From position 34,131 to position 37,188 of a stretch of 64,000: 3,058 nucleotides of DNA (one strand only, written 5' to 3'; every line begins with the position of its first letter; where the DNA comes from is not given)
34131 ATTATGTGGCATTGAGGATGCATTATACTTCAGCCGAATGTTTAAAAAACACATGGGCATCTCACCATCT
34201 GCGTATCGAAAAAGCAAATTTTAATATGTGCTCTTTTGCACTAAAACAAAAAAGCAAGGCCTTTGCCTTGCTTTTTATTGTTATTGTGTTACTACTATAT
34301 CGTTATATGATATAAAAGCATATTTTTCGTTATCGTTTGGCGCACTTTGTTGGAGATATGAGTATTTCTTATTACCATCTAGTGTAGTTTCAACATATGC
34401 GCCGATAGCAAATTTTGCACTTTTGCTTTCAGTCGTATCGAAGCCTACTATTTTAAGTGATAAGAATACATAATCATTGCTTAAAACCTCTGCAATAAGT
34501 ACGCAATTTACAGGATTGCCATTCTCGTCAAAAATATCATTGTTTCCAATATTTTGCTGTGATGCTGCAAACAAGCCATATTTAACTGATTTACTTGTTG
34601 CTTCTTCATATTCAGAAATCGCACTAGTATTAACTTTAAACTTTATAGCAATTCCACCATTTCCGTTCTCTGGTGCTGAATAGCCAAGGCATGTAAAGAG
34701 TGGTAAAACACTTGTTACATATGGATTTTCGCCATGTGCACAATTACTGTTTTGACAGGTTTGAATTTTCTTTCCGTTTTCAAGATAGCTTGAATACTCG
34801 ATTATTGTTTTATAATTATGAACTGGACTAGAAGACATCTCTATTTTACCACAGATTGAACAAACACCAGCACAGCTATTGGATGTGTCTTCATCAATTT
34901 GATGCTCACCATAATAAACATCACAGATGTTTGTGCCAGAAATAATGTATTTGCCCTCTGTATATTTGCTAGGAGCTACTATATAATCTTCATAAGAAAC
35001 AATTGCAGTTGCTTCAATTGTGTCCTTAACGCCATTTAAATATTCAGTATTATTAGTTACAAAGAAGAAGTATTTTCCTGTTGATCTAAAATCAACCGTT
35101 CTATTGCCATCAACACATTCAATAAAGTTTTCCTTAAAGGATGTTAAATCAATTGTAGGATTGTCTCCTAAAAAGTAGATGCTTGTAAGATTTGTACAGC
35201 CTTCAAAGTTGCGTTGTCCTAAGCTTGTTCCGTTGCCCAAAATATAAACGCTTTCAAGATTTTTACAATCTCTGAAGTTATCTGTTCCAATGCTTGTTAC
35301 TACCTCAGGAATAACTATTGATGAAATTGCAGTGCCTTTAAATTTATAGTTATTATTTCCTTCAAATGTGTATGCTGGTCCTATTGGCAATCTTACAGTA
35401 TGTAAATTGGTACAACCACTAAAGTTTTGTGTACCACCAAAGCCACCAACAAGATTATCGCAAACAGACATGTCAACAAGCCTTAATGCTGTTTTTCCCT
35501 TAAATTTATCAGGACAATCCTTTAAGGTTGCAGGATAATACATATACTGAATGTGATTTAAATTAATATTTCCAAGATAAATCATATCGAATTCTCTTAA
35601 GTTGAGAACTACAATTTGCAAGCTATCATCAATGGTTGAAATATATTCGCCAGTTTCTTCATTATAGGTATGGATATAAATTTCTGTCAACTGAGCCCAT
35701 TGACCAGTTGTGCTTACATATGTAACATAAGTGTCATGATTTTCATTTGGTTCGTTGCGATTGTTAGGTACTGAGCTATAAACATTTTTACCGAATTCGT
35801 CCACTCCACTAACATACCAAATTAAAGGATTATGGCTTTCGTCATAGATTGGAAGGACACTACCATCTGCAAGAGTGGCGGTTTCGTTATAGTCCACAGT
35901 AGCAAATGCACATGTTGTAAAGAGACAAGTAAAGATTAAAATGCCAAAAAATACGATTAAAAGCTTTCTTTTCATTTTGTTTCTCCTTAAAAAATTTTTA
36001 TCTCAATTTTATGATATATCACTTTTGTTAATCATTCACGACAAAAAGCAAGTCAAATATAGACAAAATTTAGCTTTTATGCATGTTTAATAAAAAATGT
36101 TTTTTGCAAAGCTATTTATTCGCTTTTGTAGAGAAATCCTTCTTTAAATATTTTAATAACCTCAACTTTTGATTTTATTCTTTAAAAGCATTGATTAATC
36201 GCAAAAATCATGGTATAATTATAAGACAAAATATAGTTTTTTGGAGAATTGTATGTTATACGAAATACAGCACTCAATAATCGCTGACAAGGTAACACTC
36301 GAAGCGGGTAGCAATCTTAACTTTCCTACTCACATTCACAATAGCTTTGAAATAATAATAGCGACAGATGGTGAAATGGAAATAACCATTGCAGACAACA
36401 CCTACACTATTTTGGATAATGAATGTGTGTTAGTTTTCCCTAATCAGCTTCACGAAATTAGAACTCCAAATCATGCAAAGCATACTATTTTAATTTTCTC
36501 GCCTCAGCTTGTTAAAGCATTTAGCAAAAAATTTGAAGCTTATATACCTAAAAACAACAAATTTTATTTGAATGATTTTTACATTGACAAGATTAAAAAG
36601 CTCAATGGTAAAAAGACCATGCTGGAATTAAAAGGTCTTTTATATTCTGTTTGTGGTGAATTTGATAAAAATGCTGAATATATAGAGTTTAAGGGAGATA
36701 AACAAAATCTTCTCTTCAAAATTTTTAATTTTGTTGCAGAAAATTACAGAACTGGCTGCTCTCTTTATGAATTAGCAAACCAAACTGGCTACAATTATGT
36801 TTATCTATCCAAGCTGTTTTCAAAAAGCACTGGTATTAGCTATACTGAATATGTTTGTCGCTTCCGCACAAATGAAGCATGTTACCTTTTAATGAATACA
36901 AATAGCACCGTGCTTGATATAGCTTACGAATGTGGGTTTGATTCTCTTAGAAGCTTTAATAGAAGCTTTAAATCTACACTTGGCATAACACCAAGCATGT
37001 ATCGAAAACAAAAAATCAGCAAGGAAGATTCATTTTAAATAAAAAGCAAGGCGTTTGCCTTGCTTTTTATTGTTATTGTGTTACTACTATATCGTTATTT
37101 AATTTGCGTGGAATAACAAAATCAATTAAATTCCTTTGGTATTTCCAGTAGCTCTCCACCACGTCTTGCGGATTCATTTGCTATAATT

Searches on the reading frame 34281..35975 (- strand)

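Call 93: search_protein_families(library=pfam, proteins=[window:34281-35975:-], max_evalue=0.00001)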
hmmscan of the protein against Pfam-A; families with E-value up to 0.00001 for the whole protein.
window:34281-35975:- (564 aa): 1 family
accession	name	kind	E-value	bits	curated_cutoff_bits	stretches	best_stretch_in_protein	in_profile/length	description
PF13306.12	LRR_5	-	2.8e-14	53.5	27.7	1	182-283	27-123/127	BspA type Leucine rich repeat region (6 copies)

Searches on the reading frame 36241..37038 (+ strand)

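Call 93: search_protein_families(library=pfam, proteins=[window:36241-37038:+], max_evalue=0.00001)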
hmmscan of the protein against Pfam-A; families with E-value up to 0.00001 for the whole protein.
window:36241-37038:+ (265 aa): 3 families
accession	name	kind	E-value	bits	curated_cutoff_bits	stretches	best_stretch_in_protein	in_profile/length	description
PF12833.13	HTH_18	-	1.3e-21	77.1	33.6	1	178-257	1-80/80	Helix-turn-helix domain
PF00165.29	HTH_AraC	-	2.8e-18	66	26.6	1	219-256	6-42/42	Bacterial regulatory helix-turn-helix proteins, AraC family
PF02311.25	AraC_binding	-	3.9e-09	36.8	21.1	1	24-94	12-84/135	AraC-like ligand binding domain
